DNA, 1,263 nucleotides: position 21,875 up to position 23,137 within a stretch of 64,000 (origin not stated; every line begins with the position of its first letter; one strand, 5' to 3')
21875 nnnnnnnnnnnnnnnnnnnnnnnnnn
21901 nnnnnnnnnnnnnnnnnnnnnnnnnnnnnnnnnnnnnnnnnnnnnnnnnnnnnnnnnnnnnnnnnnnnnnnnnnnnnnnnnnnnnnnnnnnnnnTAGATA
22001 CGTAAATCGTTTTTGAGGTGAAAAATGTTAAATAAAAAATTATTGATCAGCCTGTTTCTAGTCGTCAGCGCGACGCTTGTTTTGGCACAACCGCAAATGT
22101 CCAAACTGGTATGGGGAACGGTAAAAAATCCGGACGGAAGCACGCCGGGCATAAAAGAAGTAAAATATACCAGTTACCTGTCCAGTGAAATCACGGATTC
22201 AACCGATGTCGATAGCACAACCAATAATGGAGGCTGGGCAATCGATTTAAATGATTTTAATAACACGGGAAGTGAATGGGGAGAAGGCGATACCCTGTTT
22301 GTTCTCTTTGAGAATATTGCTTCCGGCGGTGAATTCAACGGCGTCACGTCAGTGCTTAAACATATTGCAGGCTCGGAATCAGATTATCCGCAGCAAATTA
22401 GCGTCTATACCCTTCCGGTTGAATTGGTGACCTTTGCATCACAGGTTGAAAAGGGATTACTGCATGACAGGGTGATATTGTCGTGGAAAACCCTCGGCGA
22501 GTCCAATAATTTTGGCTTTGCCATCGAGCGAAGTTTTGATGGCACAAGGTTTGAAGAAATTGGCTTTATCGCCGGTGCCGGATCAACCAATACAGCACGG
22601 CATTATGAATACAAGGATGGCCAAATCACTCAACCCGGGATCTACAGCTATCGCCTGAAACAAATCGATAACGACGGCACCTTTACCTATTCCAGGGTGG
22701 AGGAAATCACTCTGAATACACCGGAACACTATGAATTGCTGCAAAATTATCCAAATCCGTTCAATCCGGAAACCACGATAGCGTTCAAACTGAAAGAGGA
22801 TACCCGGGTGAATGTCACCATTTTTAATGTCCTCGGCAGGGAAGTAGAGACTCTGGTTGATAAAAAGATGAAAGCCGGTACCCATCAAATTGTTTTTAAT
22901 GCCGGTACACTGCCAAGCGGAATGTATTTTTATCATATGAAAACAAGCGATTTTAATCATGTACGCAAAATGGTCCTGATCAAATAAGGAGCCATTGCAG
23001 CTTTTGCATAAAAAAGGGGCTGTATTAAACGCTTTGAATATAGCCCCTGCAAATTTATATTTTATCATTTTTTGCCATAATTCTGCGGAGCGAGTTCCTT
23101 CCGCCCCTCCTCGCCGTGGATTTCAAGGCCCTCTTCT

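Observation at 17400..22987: Sigma-54 promoter driving a 1500-aa secreted protein followed by a T9SS-sorted protein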

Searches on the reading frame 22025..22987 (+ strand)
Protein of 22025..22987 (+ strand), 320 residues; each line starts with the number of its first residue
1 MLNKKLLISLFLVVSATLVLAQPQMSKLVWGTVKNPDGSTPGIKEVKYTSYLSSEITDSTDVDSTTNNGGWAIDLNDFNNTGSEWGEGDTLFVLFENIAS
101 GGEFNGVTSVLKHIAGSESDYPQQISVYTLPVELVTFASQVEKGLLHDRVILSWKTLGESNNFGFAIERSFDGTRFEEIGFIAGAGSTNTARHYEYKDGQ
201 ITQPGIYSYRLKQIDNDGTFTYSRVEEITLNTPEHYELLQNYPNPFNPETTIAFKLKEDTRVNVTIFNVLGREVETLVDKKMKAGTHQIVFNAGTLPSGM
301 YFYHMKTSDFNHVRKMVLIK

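Call 9: search_protein_families(library=pfam, proteins=[window:22025-22987:+], max_evalue=0.01)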
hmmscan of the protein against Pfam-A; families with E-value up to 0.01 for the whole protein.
window:22025-22987:+ (320 aa): 3 families
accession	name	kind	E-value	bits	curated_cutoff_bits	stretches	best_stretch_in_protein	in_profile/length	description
PF18962.6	Por_Secre_tail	-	2.3e-12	47.4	27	1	242-317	2-74/75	Secretion system C-terminal sorting domain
PF13860.13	FlgD_ig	-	0.0015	18.9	27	1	250-307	10-75/79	FlgD Ig-like domain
PF13585.12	CHU_C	-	0.004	17.7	27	0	256-308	23-73/86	CHU_C Type IX secretion signal domain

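Call 17: search_protein_families(library=ncbifam, proteins=[window:22025-22987:+], max_evalue=1)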
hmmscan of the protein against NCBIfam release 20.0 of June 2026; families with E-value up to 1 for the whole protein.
window:22025-22987:+ (320 aa): 5 families
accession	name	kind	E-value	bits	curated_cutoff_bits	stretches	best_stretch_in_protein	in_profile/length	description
TIGR04183.1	Por_Secre_tail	domain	2.4e-11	43.5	23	1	242-317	2-70/72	T9SS type A sorting domain-containing protein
NF038113.1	T9SSA_dep_M36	equivalog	7.1e-10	37.7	885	1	215-318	766-868/869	T9SS-dependent M36 family metallopeptidase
NF052323.1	T9SSA_dep_M6i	equivalog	2.7e-09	35.5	600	1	236-317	959-1035/1043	T9SS-dependent M6-like inactivated metalloprotease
NF033707.1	T9SS_sortase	equivalog_domain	4.6e-06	24.6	420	1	203-308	962-1078/1095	type IX secretion system sortase PorU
NF033629.0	RiPP_CPAC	subfamily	0.0053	16.9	60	1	161-190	1-32/52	RiPP peptide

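Call 91: find_homologous_proteins(query=window:22025-22984:+, max_evalue=1e-10)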
Query window:22025-22984:+ (320 aa): 5742 proteins with E <= 1e-10 among 7891 candidates; the best 120 are listed.
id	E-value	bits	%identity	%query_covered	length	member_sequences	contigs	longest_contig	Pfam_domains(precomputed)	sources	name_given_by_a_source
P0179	2.3e-203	692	95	100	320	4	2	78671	PF18962.8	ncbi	-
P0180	2.0e-174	597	81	100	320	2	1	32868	PF18962.8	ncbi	-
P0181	1.2e-95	338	50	100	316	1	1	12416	PF18962.8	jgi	-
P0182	4.5e-95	336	49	100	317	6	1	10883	PF18962.8,PF13860.13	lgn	-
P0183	3.9e-94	333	49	100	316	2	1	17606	PF18962.8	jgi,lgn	jgi:hypothetical protein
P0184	2.7e-92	327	50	99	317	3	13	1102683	PF18962.8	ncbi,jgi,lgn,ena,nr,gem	ncbi:MAG TPA: T9SS type A sorting domain-containing protein [bacterium]|nr:T9SS type A sorting domai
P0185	1.6e-91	325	50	92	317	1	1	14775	PF18962.8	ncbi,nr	ncbi:T9SS type A sorting domain-containing protein [candidate division KSB1 bacterium]|nr:T9SS type 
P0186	1.9e-91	325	46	99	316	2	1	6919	PF18962.8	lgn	-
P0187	1.4e-89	318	50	98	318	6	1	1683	PF18962.8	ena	-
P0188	2.5e-87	311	46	98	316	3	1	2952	PF18962.8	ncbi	-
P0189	1.8e-85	305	50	93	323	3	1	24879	PF18962.8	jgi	jgi:hypothetical protein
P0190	8.0e-84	299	47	100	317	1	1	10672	PF18962.8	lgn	-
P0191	9.1e-83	296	46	98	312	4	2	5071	PF18962.8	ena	-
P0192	9.9e-83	296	47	98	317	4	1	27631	PF18962.8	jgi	jgi:hypothetical protein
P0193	2.3e-82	295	45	100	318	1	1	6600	PF18962.8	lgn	-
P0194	2.6e-82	295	45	100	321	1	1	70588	PF18962.8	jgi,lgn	-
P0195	1.6e-81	292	48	93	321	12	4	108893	PF18962.8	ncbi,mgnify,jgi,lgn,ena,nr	ncbi:MAG TPA: T9SS type A sorting domain-containing protein [bacterium]|mgnify:FL=1|nr:T9SS type A s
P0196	6.6e-75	270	43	99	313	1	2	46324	PF18962.8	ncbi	-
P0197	1.2e-74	269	42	99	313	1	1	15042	PF18962.8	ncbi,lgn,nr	ncbi:T9SS type A sorting domain-containing protein [candidate division KSB1 bacterium]|nr:T9SS type 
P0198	5.2e-74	267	42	94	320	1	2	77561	PF18962.8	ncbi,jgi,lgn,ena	-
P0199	1.5e-73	266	46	98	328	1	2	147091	PF18962.8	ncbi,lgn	-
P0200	1.5e-71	259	45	92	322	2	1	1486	PF18962.8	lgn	-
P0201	1.8e-70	256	42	99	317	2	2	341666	PF18962.8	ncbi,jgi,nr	ncbi:MAG: T9SS type A sorting domain-containing protein [bacterium]|jgi:hypothetical protein|nr:T9SS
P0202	2.0e-70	255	42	93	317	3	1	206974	PF18962.8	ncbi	-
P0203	7.0e-69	250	40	99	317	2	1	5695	PF18962.8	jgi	-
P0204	1.9e-64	236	40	53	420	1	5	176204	PF18962.8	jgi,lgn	jgi:creatinine amidohydrolase/Fe(II)-dependent formamide hydrolase-like protein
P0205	3.8e-59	218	38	53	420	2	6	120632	PF18962.8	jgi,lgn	jgi:creatinine amidohydrolase/Fe(II)-dependent formamide hydrolase-like protein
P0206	2.0e-52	196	47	60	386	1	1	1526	PF18962.8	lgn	-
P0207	2.3e-52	196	49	60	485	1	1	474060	PF18962.8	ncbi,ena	-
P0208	5.1e-52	195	47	60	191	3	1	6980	PF18962.8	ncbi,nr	ncbi:MAG: T9SS type A sorting domain-containing protein, partial [candidate division KSB1 bacterium]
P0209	5.9e-52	195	45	66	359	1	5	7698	PF18962.8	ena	-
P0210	1.2e-51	194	48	60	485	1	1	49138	PF18962.8,PF13860.13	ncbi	ncbi:MAG: T9SS type A sorting domain-containing protein [bacterium]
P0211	3.0e-51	192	47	60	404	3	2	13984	PF18962.8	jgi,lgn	-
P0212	1.6e-50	190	49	60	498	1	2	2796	PF04389.23,PF18962.8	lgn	-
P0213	1.9e-50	190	47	60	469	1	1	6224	PF18962.8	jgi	-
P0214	1.9e-50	190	50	60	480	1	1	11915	PF18962.8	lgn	-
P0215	1.0e-49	187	47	59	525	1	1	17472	PF18962.8,PF03372.30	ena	-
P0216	2.7e-49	186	49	60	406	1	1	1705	PF00932.26,PF18962.8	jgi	jgi:hypothetical protein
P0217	3.5e-49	186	45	60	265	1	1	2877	PF18962.8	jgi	jgi:hypothetical protein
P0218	3.9e-49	186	46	60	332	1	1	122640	PF07452.18,PF18962.8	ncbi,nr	ncbi:MAG: CHRD domain-containing protein [Bacteroidetes bacterium]|nr:CHRD domain-containing protein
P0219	4.8e-49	185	47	60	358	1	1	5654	PF18962.8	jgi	-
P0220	6.6e-49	185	46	60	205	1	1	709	PF18962.8,PF13860.13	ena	-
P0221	8.7e-49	184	46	60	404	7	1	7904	PF18962.8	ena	-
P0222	1.1e-48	184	41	76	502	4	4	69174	PF00112.30,PF18962.8,PF13860.13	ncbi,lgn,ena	-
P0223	1.2e-48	184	45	61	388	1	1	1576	PF18962.8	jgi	jgi:hypothetical protein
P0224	1.4e-48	184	40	85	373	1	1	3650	PF18962.8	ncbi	-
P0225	1.6e-48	184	48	60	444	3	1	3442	PF18962.8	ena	-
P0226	1.7e-48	183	45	60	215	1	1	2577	PF18962.8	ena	-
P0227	1.9e-48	183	49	60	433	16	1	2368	PF18962.8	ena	-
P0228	2.1e-48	183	44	66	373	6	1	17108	PF18962.8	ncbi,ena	-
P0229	2.4e-48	183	46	60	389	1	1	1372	PF18962.8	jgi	-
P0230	3.0e-48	183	47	60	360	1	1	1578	PF18962.8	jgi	-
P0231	3.1e-48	183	37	88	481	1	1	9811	PF18962.8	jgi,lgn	-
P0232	3.7e-48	182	45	60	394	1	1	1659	PF18962.8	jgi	jgi:hypothetical protein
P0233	3.9e-48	182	46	60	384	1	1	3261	PF18962.8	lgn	-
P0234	4.8e-48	182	50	60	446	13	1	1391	PF18962.8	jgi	jgi:hypothetical protein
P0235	4.9e-48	182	46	65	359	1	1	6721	PF18962.8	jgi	jgi:hypothetical protein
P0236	4.9e-48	182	45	63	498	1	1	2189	PF18962.8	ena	-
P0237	6.9e-48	181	40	72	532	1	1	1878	PF18962.8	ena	-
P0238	6.9e-48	181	47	60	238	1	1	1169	PF18962.8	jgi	jgi:hypothetical protein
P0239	7.4e-48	181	46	60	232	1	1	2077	PF18962.8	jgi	-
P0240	7.5e-48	181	46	60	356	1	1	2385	PF18962.8,PF02018.24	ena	-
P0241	7.6e-48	181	46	60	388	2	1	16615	PF18962.8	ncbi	-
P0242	8.7e-48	181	47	60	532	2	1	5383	PF18962.8,PF15899.12,PF15902.13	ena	-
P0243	9.1e-48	181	44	60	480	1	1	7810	PF18962.8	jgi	-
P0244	9.2e-48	181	46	60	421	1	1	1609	PF18962.8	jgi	-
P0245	9.8e-48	181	46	60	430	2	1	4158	PF18962.8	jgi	-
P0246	1.0e-47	181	47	60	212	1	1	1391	PF18962.8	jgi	-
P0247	1.0e-47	181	46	60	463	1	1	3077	PF18962.8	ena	-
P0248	1.3e-47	181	45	60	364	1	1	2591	PF18962.8,PF13860.13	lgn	-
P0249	1.3e-47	181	43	61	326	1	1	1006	PF18962.8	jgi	-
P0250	1.4e-47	180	46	60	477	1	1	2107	PF18962.8,PF00149.34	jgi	-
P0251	1.5e-47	180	45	60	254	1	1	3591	PF13585.13,PF18962.8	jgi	-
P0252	1.6e-47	180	46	60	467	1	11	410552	PF18962.8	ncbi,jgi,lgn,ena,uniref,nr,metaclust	ncbi:MAG: hypothetical protein UR25_C0005G0035 [Candidatus Nomurabacteria bacterium GW2011_GWE1_32_2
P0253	1.7e-47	180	46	60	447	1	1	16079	PF18962.8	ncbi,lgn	-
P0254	1.7e-47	180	43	68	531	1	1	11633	PF18962.8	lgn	-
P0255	1.7e-47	180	48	60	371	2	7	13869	PF18962.8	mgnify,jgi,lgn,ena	mgnify:CR=1 FL=1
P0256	1.7e-47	180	46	60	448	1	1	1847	PF18962.8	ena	-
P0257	1.9e-47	180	47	60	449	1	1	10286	PF18962.8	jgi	jgi:hypothetical protein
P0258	2.0e-47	180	49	60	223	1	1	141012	PF18962.8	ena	-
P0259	2.1e-47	180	40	72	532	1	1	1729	PF18962.8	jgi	-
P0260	2.1e-47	180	46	60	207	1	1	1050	PF13585.13,PF18962.8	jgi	-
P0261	2.1e-47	180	46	60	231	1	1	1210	PF18962.8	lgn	-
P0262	2.1e-47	180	45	63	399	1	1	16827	PF18962.8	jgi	jgi:hypothetical protein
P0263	2.2e-47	180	46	60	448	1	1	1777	PF18962.8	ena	-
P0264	2.3e-47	180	48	60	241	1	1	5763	PF18962.8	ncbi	-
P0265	2.4e-47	180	45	62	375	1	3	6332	PF18962.8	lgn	-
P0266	2.8e-47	179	45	60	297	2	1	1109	PF18962.8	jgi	jgi:hypothetical protein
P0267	2.9e-47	179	44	64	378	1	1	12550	PF18962.8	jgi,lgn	-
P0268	3.2e-47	179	46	60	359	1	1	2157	PF18962.8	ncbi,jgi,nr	ncbi:MAG: T9SS C-terminal target domain-containing protein [Ignavibacteriales bacterium]|nr:MAG: T9S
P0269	3.2e-47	179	41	68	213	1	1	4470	PF18962.8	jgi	-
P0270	3.3e-47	179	48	60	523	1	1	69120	PF18962.8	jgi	jgi:plastocyanin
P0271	3.5e-47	179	46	60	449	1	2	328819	PF18962.8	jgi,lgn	-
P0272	3.6e-47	179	46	60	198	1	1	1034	PF18962.8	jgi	jgi:hypothetical protein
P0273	3.7e-47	179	44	65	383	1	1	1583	PF18962.8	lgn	-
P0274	3.8e-47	179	46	60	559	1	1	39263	PF18962.8,PF00149.34,PF16656.12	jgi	jgi:hypothetical protein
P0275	3.8e-47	179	44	60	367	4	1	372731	PF18962.8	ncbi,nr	ncbi:MAG: T9SS type A sorting domain-containing protein [Ignavibacteriales bacterium]|nr:T9SS type A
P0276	3.9e-47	179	44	61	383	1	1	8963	PF18962.8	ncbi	ncbi:MAG: T9SS type A sorting domain-containing protein, partial [Ignavibacteria bacterium]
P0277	4.2e-47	179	48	60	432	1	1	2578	PF18962.8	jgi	-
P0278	4.8e-47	179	47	60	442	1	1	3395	PF18962.8,PF13620.13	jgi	-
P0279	5.1e-47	179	43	60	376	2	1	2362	PF18962.8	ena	-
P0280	5.5e-47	178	45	64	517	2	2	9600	PF07494.18,PF18962.8,PF15902.13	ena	-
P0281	5.6e-47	178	45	66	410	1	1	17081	PF00932.26,PF18962.8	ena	-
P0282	5.7e-47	178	48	60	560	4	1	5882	PF18962.8,PF00149.34,PF16656.12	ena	-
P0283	6.2e-47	178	43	60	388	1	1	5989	PF18962.8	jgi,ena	-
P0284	6.5e-47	178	43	60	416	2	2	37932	PF18962.8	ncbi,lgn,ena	-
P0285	7.1e-47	178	46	60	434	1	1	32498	PF18962.8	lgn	-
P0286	7.7e-47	178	48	60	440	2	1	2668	PF18962.8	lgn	-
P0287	8.0e-47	178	43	60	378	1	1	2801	PF18962.8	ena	-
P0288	8.1e-47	178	48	60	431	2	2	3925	PF18962.8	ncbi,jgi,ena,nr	ncbi:MAG: hypothetical protein DRQ01_06440 [Ignavibacteriae bacterium]|nr:MAG: hypothetical protein 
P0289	8.5e-47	178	47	60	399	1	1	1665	PF00932.26,PF18962.8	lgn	-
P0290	1.0e-46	178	46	60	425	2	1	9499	PF18962.8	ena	-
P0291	1.1e-46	178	49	61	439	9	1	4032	PF18962.8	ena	-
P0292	1.1e-46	178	44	60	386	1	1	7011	PF13585.13,PF18962.8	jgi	jgi:hypothetical protein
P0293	1.1e-46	177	49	60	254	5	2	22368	PF18962.8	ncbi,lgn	-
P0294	1.1e-46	177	43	60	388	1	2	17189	PF18962.8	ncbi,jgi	ncbi:MAG: T9SS type A sorting domain-containing protein [Ignavibacteriaceae bacterium]|jgi:hypotheti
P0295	1.2e-46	177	43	66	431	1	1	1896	PF18962.8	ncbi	-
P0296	1.2e-46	177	41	70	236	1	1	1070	PF18962.8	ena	-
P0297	1.3e-46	177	46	60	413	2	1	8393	PF18962.8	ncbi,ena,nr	ncbi:MAG TPA: T9SS type A sorting domain-containing protein [Ignavibacteriaceae bacterium]|nr:T9SS t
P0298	1.4e-46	177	42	64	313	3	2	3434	PF18962.8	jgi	-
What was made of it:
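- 22025..22987 (+): Partner gene (called T9SS320 in the full report): 320 aa. Layout: signal peptide aa 1-22; family-specific N-domain aa ~23-128; FN3-like domain aa ~129-235; T9SS type A C-terminal sorting domain aa 242-317. Call 91: about 25 full-length orthologues, while more than 5,700 proteins share only the FN3-like domain plus sorting domain.
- On T9SS type A cargo (applied to the 320-aa protein): NCBI annotates T9SS type A sorting-domain proteins in KSB1 MAGs (call 91).
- The FN3-like domain plus sorting domain of the partner is a generic cassette shared by more than 5,700 proteins (call 91).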

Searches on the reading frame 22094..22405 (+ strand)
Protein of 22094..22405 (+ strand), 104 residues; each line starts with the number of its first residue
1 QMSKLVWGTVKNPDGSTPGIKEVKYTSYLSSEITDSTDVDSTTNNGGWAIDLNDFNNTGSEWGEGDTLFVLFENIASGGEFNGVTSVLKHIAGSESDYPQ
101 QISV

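Call 73: find_homologous_proteins(query=A5, max_evalue=0.001)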
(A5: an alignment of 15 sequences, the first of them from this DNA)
Query A5 (15 sequences) (104 aa, profile of the alignment): 1 proteins with E <= 0.001 among 447 candidates.
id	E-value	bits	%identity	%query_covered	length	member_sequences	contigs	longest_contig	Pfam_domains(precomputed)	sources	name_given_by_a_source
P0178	5.6e-31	124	27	87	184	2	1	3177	-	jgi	-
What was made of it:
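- Tried and rejected: find_homologous_proteins with the same alignment: returned only one protein (call 73), so that search was wasted.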
